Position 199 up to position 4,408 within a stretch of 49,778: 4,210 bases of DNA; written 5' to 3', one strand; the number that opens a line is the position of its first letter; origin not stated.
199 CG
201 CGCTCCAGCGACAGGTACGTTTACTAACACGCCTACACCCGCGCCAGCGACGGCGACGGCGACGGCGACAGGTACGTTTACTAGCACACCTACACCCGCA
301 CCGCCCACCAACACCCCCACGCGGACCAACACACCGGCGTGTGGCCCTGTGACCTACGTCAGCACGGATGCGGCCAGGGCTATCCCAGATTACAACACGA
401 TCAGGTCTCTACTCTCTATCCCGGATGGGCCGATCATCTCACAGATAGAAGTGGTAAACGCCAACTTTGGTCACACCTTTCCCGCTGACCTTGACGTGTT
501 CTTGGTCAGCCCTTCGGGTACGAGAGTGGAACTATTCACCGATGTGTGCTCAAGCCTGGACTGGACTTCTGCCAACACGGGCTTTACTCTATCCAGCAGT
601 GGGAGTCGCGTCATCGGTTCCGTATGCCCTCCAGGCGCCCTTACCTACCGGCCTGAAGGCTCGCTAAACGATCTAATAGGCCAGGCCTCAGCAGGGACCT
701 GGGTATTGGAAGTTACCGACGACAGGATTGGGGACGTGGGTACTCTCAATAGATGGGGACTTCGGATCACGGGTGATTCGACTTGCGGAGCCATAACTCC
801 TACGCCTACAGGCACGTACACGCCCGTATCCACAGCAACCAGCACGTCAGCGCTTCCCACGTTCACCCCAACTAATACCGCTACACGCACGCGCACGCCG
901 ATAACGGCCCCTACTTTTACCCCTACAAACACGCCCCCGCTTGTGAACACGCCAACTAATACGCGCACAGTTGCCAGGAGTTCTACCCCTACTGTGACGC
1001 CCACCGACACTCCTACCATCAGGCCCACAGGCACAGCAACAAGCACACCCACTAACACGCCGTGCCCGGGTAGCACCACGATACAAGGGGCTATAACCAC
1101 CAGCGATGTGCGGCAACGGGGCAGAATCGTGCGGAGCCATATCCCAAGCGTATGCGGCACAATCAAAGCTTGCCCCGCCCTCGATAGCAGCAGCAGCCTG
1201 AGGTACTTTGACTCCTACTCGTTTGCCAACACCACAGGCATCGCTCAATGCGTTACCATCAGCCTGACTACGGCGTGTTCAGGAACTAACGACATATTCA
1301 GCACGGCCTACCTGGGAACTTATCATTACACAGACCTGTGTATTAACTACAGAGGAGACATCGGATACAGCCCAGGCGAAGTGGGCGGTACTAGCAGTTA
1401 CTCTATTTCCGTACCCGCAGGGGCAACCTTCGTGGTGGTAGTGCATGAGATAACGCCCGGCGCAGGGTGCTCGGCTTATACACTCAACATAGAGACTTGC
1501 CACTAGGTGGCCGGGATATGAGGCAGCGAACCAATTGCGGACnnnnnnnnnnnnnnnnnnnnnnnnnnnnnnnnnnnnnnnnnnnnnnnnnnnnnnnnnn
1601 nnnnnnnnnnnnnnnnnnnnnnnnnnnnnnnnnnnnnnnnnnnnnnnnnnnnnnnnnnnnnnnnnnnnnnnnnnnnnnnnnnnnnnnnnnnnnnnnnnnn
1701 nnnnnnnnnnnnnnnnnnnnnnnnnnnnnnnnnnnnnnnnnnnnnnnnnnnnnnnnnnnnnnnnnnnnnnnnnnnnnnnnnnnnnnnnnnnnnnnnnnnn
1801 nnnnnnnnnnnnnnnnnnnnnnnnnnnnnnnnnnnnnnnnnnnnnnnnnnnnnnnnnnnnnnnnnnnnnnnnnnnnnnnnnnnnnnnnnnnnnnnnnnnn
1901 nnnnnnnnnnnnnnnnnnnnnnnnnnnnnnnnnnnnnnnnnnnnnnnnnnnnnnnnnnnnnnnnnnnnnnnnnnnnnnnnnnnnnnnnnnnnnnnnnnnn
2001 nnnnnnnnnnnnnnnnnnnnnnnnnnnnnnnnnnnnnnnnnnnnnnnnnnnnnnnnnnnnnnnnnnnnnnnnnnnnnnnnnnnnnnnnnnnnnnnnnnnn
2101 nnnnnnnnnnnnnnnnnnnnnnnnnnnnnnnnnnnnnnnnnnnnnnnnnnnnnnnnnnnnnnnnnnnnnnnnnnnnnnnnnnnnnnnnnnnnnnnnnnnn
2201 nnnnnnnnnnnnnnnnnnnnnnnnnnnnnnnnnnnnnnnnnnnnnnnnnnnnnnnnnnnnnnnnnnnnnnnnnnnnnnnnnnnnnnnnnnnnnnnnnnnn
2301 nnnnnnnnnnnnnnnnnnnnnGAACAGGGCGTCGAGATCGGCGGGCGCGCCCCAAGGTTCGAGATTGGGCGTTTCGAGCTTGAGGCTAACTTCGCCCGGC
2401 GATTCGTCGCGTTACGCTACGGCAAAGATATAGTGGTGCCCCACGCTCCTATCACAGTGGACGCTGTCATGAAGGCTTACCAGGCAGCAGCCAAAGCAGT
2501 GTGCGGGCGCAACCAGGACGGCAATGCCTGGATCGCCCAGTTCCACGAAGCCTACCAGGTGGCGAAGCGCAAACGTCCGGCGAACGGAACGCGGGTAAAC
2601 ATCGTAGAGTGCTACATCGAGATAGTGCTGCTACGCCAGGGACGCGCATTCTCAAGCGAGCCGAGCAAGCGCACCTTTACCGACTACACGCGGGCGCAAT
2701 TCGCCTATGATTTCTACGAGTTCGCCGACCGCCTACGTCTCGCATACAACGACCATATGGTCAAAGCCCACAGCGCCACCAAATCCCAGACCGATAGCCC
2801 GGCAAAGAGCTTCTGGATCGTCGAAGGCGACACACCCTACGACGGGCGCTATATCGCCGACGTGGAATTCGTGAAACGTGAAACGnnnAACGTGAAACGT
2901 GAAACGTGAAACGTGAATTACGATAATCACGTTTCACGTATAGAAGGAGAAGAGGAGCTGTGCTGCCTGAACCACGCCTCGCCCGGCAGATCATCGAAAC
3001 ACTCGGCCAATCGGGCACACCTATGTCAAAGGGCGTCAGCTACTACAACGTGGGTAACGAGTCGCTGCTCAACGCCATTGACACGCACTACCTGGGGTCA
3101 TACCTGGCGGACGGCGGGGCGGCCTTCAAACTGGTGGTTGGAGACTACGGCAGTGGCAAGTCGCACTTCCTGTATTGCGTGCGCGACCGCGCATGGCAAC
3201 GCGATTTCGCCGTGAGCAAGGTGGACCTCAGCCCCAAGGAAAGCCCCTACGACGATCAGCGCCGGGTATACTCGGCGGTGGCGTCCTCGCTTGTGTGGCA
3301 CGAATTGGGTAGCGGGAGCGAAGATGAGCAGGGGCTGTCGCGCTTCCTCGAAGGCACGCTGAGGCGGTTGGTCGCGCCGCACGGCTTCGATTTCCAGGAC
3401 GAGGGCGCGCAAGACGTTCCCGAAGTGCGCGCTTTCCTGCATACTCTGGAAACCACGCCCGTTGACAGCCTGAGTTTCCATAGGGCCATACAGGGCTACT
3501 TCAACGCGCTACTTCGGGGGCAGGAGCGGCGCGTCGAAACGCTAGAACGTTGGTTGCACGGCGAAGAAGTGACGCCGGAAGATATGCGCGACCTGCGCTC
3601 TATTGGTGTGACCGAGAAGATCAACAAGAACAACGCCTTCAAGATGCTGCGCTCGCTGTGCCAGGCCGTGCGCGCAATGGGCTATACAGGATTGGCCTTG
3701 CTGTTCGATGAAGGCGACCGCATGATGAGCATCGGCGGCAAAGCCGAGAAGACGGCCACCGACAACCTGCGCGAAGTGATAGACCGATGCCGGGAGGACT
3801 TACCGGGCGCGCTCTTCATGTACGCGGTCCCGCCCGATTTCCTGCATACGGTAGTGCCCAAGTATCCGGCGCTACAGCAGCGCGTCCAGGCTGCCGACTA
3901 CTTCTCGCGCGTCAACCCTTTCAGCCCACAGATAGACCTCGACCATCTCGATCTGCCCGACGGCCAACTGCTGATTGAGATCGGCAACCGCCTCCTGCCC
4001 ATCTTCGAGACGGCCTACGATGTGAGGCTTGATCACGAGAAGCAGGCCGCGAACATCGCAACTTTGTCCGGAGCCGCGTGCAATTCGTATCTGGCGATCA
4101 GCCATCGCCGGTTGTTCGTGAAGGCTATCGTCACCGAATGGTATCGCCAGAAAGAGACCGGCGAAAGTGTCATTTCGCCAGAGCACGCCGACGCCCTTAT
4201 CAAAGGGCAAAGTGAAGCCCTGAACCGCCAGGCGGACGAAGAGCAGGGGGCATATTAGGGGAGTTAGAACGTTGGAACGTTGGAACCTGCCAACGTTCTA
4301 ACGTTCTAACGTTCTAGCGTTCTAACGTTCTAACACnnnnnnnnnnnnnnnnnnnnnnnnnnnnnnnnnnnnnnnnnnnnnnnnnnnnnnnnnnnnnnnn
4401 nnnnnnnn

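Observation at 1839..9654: Candidate undescribed defence module: unknown coiled-coil protein, two diverged BrxD/DUF2791-like ATPases and an Lhr-like helicase, with no BREX or TerB core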

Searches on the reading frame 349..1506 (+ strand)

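Call 3: search_protein_families(library=pfam, proteins=[window:349-1506:+], max_evalue=0.01)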
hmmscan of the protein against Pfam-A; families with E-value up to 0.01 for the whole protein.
window:349-1506:+ (385 aa): 1 family
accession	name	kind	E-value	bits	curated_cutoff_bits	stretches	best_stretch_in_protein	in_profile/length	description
PF01483.27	P_proprotein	-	6.3e-13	49.1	21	1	36-140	6-86/86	Proprotein convertase P-domain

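Call 4: search_protein_families(library=padloc, proteins=[window:349-1506:+], max_evalue=0.01)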
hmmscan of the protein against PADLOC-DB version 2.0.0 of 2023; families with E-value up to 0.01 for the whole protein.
window:349-1506:+ (385 aa): 0 families

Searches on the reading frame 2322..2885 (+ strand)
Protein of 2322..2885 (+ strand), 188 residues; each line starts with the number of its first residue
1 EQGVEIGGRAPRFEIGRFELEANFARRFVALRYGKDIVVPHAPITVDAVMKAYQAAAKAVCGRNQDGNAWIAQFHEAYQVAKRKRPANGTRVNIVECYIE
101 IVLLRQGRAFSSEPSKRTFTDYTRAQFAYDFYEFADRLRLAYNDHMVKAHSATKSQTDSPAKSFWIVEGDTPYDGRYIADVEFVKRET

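Call 79: predict_structure(alignment_id=A6)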
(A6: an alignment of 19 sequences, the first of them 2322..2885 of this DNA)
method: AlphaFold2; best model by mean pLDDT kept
length: 188 residues; sequences in the alignment: 19
mean_pLDDT: 90.8   pTM: 0.87
mean pLDDT of the five models: 90.8, 90.3, 70.0, 68.4, 63.8
residues with pLDDT >= 90: 140; 70-90: 37; 50-70: 11; < 50: 0
segments of 3 or more residues with pLDDT < 50: none
pLDDT, mean of each block of 10 residues (from residue 1): 66 93 92 95 94 95 92 97 81 96 89 77 94 96 96 92 95 95 88
secondary structure, 60 per line:
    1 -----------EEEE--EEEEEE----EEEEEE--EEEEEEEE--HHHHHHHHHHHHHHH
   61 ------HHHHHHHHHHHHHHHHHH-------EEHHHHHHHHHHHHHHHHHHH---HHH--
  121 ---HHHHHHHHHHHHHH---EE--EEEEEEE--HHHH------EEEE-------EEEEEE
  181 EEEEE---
elements in order: E12-15 E18-23 E28-33 E36-43 H46-60 H67-84 H94-112 H124-137 E145-151 H154-157 E164-167 E175-185

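Call 81: fold_search(model_id=the predicted structure, library=pdb)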
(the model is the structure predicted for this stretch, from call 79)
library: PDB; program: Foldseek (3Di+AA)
matches with E <= 10: 67; with E <= 0.001: 0
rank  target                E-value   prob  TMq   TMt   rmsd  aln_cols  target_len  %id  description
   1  9bm1                  8.9e-01  0.10  0.15  0.02  11.6       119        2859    8  State-3 of motor domain from full-length human dynein-1 in 5mM ATP (released 2025-04-23)
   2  6hxy_B                8.9e-01  0.02  0.10  0.12  20.0       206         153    7  Crystal structure of the head and coiled-coil domains of zebrafish CCDC61 (released 2020-04-29)
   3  6ig2_C                9.4e-01  0.16  0.25  0.19   7.8       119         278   14  Structure of mitochondrial CDP-DAG synthase Tam41 complexed with CTP, delta 74, F240A (released 2019-07-10)
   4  6ig4_B                1.2e+00  0.15  0.25  0.19   8.2       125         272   10  Structure of mitochondrial CDP-DAG synthase Tam41, delta 74 (released 2019-07-10)
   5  6hxv_A                1.3e+00  0.02  0.13  0.15  16.9       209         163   10  Crystal structure of the head and coiled-coil domains of zebrafish CCDC61 (F129E/D130A) (released 2020-04-29)
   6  6ig4_A                1.9e+00  0.12  0.25  0.19   8.2       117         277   13  Structure of mitochondrial CDP-DAG synthase Tam41, delta 74 (released 2019-07-10)
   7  2yad_F                2.2e+00  0.25  0.18  0.39   5.9        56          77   12  BRICHOS domain of Surfactant protein C precursor protein (released 2012-02-15)
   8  5ft0_B                2.8e+00  0.01  0.12  0.10  19.3       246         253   10  Crystal structure of gp37(Dip) from bacteriophage phiKZ (released 2016-08-03)
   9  5mlc_P                3.0e+00  0.04  0.16  0.22  13.7       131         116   10  Cryo-EM structure of the spinach chloroplast ribosome reveals the location of plastid-specific ribosomal proteins and  (released 2016-12-28)
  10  9evs_1O               3.0e+00  0.04  0.16  0.19  13.5       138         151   17  Structure of the flowering plant mitoribosome with P-site tRNA (released 2025-09-03)
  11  9y4s_H                3.0e+00  0.04  0.13  0.08  15.1       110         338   11  Crystal structure of DNA integrity scanning protein (DisA) from Mycobacterium tuberculosis in complex with cyclic di-A (released 2025-09-17)
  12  8exa_A                3.0e+00  0.02  0.16  0.10  14.8       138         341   12  ISDra2 TnpB in complex with reRNA and cognate DNA, conformation 1 (RuvC domain resolved) (released 2023-04-05)
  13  7xex_B                3.4e+00  0.04  0.18  0.07  12.4       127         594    9  Crystal strucutre of apoCasDinG (released 2023-07-26)
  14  2j3r_B                3.4e+00  0.03  0.15  0.17  10.6       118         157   14  The crystal structure of the bet3-trs31 heterodimer. (released 2006-11-27)
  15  6ig2_A                3.8e+00  0.07  0.24  0.18   8.7       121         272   11  Structure of mitochondrial CDP-DAG synthase Tam41 complexed with CTP, delta 74, F240A (released 2019-07-10)
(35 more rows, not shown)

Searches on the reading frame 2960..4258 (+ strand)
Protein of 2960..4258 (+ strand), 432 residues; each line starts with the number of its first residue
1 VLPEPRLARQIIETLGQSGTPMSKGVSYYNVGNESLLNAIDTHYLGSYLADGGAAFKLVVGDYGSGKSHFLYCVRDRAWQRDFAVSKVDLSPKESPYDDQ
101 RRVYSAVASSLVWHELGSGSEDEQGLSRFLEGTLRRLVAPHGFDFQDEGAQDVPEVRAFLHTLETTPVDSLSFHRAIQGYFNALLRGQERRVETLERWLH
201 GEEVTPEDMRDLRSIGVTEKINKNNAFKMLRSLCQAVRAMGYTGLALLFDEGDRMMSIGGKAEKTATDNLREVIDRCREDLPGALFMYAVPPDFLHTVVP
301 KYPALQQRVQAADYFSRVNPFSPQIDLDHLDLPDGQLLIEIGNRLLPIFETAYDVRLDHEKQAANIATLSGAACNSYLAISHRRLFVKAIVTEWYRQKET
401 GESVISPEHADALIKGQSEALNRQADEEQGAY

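Call 3: search_protein_families(library=pfam, proteins=[window:2960-4258:+], max_evalue=0.01)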
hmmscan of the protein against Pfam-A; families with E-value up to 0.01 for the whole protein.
window:2960-4258:+ (432 aa): 2 families
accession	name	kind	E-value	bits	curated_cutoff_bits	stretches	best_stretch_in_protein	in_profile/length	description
PF10923.14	BrxC_BrxD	-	9.9e-47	160.2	22.2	1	5-390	3-391/414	BREX system ATP-binding protein BrxC/D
PF13401.12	AAA_22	-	0.002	18.9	27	0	53-113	4-64/130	AAA domain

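Call 4: search_protein_families(library=padloc, proteins=[window:2960-4258:+], max_evalue=0.01)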
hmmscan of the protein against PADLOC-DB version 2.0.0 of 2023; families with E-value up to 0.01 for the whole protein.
window:2960-4258:+ (432 aa): 2 families
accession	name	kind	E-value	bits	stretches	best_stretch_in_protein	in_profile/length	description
PDLC02494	BrxD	-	1.1e-35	121.6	1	7-372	8-371/440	BrxD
PDLC03959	SngB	-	4.4e-30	103.1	1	6-264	9-266/439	-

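Call 5: search_protein_families(library=ncbifam, proteins=[window:2960-4258:+], max_evalue=0.1)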
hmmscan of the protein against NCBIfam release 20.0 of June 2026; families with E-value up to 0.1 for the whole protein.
window:2960-4258:+ (432 aa): 4 families
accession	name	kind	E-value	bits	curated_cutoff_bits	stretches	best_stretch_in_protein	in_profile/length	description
NF033438.1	BREX_BrxD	equivalog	2.1e-35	122.6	350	1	6-369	3-364/423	BREX system ATP-binding protein BrxD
TIGR03420.1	DnaA_homol_Hda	equivalog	0.0021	17.6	194.8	1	27-93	16-77/226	DnaA regulatory inactivator Hda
NF047389.1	ATPase_Sll1717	subfamily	0.032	13.3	75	1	56-254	31-196/454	P-loop ATPase, Sll1717 family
NF053860.1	DS41_1_antiphage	equivalog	0.067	12.2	370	0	58-266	43-239/448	anti-phage protein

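Call 22: search_solved_structures(query=window:2960-4255:+, max_evalue=1)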
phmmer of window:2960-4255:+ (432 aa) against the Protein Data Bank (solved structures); distinct sequences matched with E-value up to 1: 1.
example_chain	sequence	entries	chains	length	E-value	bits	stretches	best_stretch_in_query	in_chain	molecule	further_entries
2az4_A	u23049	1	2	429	0.22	13.3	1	329-386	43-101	hypothetical protein EF2904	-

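Call 102: search_dna_similar(query=window:2960-4255:+, collection=plasmids, mode=protein, max_evalue=0.00001, max_rows=25)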
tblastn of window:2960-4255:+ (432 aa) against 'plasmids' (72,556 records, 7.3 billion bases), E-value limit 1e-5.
Records with a match: 692; places in all: 693; records where one place covers at least 80% of the query: 17.
Best place of each record, by identity: <60% 692.
By first word of the organism name: Klebsiella 449; Salmonella 144; Escherichia 14; Sulfitobacter 7; Phaeobacter 5; Bradyrhizobium 4; Raoultella 4; Azospirillum 3; Paracoccus 3; Mesorhizobium 3; and 46 more.
By predicted mobility (MOB-suite, as given by PLSDB): conjugative 542; non-mobilizable 107; mobilizable 43.
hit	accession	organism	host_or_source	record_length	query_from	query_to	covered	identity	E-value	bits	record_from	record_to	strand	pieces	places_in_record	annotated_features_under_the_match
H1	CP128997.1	Rhodococcus opacus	sludge,sludge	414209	9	393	89%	26.2%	2e-13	80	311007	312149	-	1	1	brxD: BREX system ATP-binding protein BrxD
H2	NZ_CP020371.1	Candidatus Thiodictyon syntrophicum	meromictic lake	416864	10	393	89%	24.9%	8e-13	78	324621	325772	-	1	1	brxD: BREX system ATP-binding protein BrxD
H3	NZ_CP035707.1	Sphaerotilus sulfidivorans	cell culture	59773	10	393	89%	24.9%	7e-10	69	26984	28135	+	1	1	brxD: BREX system ATP-binding protein BrxD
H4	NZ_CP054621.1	Azospirillum oryzae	cell culture,soil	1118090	1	349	81%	26.7%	5e-15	85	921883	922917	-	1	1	record has no annotation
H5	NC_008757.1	Polaromonas naphthalenivorans CJ2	-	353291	19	393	87%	24.4%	1e-13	81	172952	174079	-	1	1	brxD: BREX system ATP-binding protein BrxD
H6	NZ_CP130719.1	Streptomyces sp. NBC_01334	-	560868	9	356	81%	25.7%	5e-16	88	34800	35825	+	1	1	brxD: BREX system ATP-binding protein BrxD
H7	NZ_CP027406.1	Roseobacter denitrificans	Environment,seaweed, Enteromorpha linza ...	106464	4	352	81%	25.5%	2e-12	77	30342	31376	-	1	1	ATP-binding protein | TerB N-terminal domain-containing protein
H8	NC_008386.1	Roseobacter denitrificans OCh 114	-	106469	4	352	81%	25.5%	2e-12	77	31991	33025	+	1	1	ATP-binding protein | TerB N-terminal domain-containing protein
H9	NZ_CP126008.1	Bradyrhizobium elkanii USDA 94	Glycine max,soybean,root nodule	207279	4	343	79%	25.9%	5e-13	79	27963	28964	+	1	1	ATP-binding protein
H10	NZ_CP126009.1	Bradyrhizobium elkanii USDA 94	Glycine max,soybean,root nodule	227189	4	343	79%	25.9%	5e-13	79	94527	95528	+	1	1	ATP-binding protein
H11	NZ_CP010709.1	Phaeobacter inhibens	cell culture,algae aquaculture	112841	4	352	81%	25.2%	1e-12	78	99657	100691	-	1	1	ATP-binding protein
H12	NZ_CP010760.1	Phaeobacter inhibens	cell culture,clam larvae aquaculture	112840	4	352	81%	25.2%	1e-12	78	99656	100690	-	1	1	ATP-binding protein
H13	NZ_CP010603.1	Phaeobacter inhibens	cell culture,clam larvae aquaculture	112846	4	352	81%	25.2%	1e-12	78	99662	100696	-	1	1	ATP-binding protein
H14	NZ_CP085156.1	Pseudosulfitobacter sp. DSM 107133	cell culture,Seawater from the North ...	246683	4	352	81%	25.2%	6e-12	76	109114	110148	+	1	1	ATP-binding protein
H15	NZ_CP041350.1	Komagataeibacter xylinus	Ziziphus mauritiana Lam,cell ...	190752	5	349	80%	25.4%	8e-13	78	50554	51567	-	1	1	ATP-binding protein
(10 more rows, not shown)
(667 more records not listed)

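Call 103: get_annotated_region(hit=H8, flank=6000)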
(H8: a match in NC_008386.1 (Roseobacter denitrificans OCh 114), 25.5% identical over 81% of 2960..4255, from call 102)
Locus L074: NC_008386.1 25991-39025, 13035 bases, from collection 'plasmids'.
description: Roseobacter denitrificans OCh 114 plasmid pTB1, complete sequence
organism: Roseobacter denitrificans OCh 114 (NCBI taxid 375451)
taxonomy: Bacteria; Pseudomonadota; Alphaproteobacteria; Rhodobacterales; Roseobacteraceae; Roseobacter; Roseobacter denitrificans; Roseobacter denitrificans OCh 114
host: -; source: -; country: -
typing (MOB-suite, as given by PLSDB): conjugative; replicon rep_cluster_306; relaxase MOBP; mating-pair formation MPF_T
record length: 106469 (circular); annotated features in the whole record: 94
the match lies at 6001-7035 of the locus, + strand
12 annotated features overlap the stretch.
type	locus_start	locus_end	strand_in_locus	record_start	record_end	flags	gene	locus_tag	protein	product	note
CDS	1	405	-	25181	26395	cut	-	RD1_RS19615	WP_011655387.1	tyrosine-type recombinase/integrase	GO:0015074 - DNA integration [Evidence IEA]; GO:0006310 - DNA recombination [Evidence IEA]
CDS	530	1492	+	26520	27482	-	-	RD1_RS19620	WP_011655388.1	DUF1403 family protein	-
CDS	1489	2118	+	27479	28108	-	-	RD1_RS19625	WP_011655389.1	SMC-Scp complex subunit ScpB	-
CDS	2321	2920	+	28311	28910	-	-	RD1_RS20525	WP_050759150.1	DUF433 domain-containing protein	-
CDS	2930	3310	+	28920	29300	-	-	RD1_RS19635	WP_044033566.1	DUF5615 family PIN-like protein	-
CDS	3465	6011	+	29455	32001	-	-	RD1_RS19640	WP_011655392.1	TerB N-terminal domain-containing protein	-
CDS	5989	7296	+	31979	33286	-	-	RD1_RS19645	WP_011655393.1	ATP-binding protein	-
CDS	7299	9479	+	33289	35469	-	-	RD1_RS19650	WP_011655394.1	DEAD/DEAH box helicase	-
CDS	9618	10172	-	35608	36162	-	-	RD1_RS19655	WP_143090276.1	hypothetical protein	-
CDS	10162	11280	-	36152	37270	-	-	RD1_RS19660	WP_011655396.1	SAVED domain-containing protein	-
CDS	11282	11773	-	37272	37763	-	-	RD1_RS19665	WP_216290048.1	Mov34/MPN/PAD-1 family protein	-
CDS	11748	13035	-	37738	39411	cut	-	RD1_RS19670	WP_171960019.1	ThiF family adenylyltransferase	-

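Call 104: get_annotated_region(hit=H6, flank=9000)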
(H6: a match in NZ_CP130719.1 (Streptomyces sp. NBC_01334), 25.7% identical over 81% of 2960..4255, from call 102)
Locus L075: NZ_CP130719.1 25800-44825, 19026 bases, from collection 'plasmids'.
description: Streptomyces sp. NBC_01334 plasmid unnamed1, complete sequence
organism: Streptomyces sp. NBC_01334 (NCBI taxid 2903827)
taxonomy: Bacteria; Actinomycetota; Actinomycetes; Kitasatosporales; Streptomycetaceae; Streptomyces; Streptomyces sp. NBC 01334
host: -; source: -; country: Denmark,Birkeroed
typing (MOB-suite, as given by PLSDB): non-mobilizable; replicon rep_cluster_1974,rep_cluster_43
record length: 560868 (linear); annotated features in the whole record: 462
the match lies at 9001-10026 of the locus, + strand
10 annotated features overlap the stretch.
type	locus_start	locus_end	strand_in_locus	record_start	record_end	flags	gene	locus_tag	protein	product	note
CDS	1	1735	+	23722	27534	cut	pglX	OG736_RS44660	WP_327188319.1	BREX-2 system adenine-specific DNA-methyltransferase PglX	-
CDS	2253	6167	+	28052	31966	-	-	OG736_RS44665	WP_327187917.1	hypothetical protein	-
CDS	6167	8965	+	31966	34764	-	pglZ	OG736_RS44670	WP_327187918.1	BREX-2 system phosphatase PglZ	-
CDS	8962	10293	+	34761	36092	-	brxD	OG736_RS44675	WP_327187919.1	BREX system ATP-binding protein BrxD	-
CDS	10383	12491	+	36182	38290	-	-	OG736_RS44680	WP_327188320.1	DEAD/DEAH box helicase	-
CDS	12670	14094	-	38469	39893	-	-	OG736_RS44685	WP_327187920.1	hypothetical protein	-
CDS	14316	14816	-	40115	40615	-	-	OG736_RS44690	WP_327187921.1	SAM-dependent methyltransferase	-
CDS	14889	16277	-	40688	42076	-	-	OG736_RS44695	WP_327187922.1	Tat pathway signal protein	-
CDS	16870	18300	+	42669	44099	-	-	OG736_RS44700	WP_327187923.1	FAD-dependent oxidoreductase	-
CDS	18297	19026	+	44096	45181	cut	-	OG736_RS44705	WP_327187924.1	hypothetical protein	-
